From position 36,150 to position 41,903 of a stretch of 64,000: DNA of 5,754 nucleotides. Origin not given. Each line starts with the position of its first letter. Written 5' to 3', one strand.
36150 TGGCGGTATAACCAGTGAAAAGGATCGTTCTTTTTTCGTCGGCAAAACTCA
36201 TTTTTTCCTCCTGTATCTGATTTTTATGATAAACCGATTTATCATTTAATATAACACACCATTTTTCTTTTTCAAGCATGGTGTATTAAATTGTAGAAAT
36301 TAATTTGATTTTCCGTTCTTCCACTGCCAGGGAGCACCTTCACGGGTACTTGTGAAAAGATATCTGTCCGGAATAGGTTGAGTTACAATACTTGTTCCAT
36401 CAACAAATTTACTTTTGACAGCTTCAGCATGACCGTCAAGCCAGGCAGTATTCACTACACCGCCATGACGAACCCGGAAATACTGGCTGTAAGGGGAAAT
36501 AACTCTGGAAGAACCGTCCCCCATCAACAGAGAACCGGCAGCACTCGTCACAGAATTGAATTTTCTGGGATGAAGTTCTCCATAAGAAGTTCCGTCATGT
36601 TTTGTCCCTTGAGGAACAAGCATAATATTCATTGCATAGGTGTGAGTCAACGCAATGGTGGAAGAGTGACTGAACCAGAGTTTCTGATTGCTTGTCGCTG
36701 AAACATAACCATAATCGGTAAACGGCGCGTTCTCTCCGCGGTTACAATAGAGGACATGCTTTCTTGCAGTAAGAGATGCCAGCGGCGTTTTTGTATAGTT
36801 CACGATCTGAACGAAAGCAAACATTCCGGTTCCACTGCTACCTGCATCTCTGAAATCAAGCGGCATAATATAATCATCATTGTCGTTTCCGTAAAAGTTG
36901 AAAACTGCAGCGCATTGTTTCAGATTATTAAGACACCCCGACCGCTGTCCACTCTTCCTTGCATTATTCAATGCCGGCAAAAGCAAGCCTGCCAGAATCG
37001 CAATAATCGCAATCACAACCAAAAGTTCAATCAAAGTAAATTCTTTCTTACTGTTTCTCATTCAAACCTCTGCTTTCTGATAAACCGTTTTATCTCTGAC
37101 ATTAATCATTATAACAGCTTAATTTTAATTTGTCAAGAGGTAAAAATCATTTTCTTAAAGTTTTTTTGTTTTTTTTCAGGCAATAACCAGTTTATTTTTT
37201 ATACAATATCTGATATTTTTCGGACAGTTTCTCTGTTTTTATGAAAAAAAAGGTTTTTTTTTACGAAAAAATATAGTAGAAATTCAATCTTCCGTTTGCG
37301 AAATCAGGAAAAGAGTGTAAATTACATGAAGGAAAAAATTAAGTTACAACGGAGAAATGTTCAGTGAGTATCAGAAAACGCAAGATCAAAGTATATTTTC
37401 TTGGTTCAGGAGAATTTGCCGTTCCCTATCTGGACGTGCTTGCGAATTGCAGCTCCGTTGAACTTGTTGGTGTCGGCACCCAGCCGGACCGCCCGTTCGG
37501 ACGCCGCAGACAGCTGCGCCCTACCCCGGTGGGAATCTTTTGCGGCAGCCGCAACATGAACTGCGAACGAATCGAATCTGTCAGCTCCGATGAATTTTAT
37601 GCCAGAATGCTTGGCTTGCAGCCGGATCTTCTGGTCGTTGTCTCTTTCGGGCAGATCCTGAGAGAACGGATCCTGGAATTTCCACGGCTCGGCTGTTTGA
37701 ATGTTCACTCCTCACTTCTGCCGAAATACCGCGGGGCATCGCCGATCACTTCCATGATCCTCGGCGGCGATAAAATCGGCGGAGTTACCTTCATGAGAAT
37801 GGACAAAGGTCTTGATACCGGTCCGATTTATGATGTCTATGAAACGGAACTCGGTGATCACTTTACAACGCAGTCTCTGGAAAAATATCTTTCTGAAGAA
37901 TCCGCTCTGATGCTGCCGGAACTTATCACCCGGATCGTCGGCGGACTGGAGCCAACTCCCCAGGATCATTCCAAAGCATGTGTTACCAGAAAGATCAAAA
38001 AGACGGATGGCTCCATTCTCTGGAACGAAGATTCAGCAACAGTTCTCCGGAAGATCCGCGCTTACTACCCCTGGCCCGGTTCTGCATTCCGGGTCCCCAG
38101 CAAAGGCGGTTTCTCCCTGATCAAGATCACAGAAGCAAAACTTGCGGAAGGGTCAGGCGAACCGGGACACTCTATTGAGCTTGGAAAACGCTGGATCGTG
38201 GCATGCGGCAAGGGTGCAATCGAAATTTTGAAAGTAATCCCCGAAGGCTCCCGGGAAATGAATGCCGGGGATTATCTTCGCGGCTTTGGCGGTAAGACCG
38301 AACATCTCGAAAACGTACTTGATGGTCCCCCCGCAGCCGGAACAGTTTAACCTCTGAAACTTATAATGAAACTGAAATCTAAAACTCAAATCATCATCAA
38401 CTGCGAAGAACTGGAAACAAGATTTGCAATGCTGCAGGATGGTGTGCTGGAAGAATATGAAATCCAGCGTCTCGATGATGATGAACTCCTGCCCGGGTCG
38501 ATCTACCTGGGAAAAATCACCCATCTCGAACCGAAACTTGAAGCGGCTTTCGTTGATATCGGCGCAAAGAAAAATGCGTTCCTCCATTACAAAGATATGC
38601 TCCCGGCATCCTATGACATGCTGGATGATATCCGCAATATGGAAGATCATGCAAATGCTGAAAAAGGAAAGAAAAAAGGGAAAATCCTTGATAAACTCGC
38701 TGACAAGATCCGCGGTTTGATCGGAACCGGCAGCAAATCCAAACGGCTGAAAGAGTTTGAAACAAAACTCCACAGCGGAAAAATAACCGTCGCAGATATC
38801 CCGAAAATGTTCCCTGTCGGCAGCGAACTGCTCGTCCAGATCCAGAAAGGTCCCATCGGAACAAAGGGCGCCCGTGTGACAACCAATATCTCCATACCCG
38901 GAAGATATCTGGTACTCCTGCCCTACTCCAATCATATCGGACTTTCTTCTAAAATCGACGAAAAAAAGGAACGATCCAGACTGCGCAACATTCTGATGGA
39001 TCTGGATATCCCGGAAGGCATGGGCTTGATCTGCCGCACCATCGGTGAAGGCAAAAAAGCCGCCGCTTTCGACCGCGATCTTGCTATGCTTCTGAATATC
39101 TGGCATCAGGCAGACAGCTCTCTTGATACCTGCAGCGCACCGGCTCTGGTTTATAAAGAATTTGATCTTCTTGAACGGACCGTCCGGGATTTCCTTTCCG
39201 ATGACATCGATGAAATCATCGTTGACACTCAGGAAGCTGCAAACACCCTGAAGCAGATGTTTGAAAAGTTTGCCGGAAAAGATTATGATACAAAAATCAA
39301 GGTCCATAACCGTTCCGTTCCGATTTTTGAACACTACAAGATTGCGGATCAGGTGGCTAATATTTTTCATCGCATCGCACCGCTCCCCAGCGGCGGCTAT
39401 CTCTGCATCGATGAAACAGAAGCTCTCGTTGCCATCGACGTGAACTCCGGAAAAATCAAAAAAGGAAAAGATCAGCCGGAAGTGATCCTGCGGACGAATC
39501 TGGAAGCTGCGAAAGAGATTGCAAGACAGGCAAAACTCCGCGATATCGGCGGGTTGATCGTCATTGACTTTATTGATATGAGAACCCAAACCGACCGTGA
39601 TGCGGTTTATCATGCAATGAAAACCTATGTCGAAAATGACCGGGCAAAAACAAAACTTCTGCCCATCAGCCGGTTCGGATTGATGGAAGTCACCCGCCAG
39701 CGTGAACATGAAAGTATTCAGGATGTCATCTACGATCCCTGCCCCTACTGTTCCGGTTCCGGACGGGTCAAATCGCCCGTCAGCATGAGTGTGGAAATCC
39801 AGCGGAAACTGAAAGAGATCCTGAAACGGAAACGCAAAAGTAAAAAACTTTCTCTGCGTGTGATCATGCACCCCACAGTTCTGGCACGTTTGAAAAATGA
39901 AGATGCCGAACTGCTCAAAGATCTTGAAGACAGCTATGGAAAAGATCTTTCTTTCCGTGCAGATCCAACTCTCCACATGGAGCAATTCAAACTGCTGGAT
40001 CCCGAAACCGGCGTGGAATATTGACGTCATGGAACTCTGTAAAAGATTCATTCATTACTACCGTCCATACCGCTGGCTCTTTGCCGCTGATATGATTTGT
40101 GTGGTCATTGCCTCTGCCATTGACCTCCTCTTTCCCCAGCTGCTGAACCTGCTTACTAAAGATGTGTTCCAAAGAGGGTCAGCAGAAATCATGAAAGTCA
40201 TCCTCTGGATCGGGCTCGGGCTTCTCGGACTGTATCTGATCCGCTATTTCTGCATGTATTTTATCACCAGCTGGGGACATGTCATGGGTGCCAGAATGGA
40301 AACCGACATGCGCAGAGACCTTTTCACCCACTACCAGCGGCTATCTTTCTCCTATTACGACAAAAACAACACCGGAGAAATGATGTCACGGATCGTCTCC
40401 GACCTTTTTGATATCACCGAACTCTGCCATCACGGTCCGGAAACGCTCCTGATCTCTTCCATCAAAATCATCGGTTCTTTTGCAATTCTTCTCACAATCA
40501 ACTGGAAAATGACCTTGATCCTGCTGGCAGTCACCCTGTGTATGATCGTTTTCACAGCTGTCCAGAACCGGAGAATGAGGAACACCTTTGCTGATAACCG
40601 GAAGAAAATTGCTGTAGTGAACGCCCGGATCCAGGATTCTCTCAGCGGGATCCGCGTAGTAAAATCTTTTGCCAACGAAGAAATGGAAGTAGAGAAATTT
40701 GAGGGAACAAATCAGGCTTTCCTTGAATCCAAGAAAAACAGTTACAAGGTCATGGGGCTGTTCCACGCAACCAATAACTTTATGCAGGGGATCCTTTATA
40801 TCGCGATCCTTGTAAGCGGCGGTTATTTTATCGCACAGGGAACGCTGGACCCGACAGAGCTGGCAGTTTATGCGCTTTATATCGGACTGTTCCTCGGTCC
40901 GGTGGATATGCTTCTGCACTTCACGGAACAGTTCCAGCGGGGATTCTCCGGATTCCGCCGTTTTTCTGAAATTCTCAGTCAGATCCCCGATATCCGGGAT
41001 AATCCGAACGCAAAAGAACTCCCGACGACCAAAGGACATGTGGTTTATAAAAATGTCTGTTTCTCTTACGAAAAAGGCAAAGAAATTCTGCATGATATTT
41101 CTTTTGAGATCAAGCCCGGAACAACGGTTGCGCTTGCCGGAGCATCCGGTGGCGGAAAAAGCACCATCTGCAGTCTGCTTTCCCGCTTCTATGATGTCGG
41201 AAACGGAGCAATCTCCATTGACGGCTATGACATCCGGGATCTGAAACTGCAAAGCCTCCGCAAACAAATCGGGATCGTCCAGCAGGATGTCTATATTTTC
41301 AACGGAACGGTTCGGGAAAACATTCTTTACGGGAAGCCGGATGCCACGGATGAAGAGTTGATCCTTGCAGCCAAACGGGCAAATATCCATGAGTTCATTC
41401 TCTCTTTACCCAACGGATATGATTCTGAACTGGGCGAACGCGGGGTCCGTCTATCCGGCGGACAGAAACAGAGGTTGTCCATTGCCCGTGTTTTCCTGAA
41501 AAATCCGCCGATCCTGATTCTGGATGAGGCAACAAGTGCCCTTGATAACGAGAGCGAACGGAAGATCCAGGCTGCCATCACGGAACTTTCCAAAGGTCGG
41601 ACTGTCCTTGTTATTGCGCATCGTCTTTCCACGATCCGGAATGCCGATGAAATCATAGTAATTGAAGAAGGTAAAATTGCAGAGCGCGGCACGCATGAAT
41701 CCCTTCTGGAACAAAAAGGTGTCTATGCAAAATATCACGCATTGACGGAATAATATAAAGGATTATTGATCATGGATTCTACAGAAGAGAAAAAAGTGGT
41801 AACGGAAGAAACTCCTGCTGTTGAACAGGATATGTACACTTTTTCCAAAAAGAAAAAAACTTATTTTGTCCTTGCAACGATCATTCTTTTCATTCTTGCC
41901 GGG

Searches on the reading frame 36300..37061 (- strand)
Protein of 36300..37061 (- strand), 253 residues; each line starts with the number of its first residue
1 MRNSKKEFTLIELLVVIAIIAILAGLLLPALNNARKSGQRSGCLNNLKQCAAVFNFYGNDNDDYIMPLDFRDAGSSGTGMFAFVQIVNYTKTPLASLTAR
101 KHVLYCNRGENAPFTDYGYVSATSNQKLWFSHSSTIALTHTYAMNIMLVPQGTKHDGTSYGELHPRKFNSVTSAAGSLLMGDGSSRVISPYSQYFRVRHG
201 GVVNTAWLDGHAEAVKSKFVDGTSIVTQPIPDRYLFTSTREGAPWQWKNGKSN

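Call 67: search_protein_families(library=pfam, proteins=[window:36300-37061:-], max_evalue=0.001)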
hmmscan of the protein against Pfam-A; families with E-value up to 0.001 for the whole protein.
window:36300-37061:- (253 aa): 1 family
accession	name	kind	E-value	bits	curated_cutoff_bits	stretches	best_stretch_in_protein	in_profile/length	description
PF07963.17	N_methyl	-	0.00035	20.4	21.2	1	8-28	7-27/27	Prokaryotic N-terminal methylation motif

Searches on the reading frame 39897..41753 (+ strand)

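Call 67: search_protein_families(library=pfam, proteins=[window:39897-41753:+], max_evalue=0.001)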
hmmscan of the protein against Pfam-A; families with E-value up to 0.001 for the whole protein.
window:39897-41753:+ (618 aa): 3 families
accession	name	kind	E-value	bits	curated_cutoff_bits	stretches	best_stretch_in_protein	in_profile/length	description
PF00664.28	ABC_membrane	-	4.2e-53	181.2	28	1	66-336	5-274/274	ABC transporter transmembrane region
PF00005.33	ABC_tran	-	1.9e-32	113.2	25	1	398-547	1-137/137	ABC transporter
PF02463.25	SMC_N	-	2.2e-10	40.8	40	1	429-590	101-212/220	RecF/RecN/SMC N terminal domain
